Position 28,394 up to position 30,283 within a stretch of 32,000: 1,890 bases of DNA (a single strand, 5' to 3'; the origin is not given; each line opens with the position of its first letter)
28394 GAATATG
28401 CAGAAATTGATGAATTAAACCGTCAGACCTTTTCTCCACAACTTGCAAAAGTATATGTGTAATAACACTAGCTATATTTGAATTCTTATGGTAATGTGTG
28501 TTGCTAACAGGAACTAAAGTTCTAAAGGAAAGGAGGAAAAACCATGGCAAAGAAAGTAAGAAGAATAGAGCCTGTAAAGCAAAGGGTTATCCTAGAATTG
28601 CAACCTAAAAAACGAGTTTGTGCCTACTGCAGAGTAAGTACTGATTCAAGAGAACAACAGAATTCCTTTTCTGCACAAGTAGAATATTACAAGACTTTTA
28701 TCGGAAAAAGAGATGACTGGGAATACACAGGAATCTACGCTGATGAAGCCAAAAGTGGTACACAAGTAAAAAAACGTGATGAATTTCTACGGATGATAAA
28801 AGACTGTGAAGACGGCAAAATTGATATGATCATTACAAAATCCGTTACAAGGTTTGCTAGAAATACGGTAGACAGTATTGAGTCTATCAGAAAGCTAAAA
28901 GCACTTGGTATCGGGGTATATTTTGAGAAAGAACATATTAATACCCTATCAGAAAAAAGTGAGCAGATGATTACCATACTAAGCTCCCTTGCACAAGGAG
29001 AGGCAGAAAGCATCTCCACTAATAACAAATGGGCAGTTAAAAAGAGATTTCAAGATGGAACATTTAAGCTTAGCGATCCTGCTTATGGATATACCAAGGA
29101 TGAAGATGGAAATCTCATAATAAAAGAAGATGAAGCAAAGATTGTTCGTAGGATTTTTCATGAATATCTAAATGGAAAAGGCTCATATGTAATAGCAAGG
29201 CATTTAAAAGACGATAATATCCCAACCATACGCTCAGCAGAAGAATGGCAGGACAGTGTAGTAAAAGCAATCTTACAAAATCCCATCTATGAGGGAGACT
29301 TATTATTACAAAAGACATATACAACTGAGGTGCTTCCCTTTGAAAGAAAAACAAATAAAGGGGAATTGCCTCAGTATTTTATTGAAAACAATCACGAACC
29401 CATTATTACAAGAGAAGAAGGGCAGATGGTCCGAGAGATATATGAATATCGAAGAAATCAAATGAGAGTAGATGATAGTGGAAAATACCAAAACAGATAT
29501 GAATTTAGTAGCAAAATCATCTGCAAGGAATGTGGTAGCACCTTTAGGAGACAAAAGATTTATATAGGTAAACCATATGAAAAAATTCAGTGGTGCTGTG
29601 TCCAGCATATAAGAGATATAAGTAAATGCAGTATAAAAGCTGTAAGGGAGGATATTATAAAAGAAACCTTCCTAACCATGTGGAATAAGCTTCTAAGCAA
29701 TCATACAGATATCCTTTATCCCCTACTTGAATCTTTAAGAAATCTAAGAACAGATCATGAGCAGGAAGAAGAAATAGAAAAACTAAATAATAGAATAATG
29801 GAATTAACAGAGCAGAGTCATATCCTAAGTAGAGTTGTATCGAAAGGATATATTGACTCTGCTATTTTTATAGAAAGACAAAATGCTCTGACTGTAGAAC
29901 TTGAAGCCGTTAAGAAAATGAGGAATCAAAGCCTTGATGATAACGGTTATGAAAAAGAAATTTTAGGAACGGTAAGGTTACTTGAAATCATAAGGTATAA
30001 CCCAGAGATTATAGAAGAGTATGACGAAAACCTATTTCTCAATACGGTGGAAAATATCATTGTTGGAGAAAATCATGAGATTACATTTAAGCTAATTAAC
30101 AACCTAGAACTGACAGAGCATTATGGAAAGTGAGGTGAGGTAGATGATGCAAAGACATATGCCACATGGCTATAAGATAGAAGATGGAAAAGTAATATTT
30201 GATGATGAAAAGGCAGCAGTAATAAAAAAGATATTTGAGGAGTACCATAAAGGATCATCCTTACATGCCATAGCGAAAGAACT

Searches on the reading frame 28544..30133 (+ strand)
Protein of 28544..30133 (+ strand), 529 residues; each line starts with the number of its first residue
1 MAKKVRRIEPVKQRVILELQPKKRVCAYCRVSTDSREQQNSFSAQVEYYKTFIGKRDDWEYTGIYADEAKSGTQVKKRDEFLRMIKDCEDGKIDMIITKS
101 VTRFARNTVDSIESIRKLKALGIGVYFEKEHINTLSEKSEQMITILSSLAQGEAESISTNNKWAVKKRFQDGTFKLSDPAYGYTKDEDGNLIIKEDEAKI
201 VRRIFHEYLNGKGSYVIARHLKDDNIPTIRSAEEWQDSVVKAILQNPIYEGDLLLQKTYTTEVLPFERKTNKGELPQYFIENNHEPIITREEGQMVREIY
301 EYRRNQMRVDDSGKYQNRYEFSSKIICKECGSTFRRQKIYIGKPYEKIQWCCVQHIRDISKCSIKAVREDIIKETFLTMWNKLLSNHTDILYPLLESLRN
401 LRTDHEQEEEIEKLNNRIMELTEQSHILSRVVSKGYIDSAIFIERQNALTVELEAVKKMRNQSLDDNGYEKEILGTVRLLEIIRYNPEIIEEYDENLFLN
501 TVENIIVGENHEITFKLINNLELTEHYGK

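Call 54: search_protein_families(library=pfam, proteins=[window:28544-30133:+], max_evalue=0.001)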
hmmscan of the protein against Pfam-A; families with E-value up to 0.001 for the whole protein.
window:28544-30133:+ (529 aa): 3 families
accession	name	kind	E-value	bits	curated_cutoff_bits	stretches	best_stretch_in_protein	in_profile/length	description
PF00239.26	Resolvase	-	5.7e-29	101.5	23.3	1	26-172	2-143/145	Resolvase, N terminal domain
PF07508.19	Recombinase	-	4.4e-21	75.5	21.1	1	195-300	1-99/102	Recombinase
PF13408.12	Zn_ribbon_recom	-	1.9e-09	38.2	25.3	1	321-380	2-57/58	Recombinase zinc beta ribbon domain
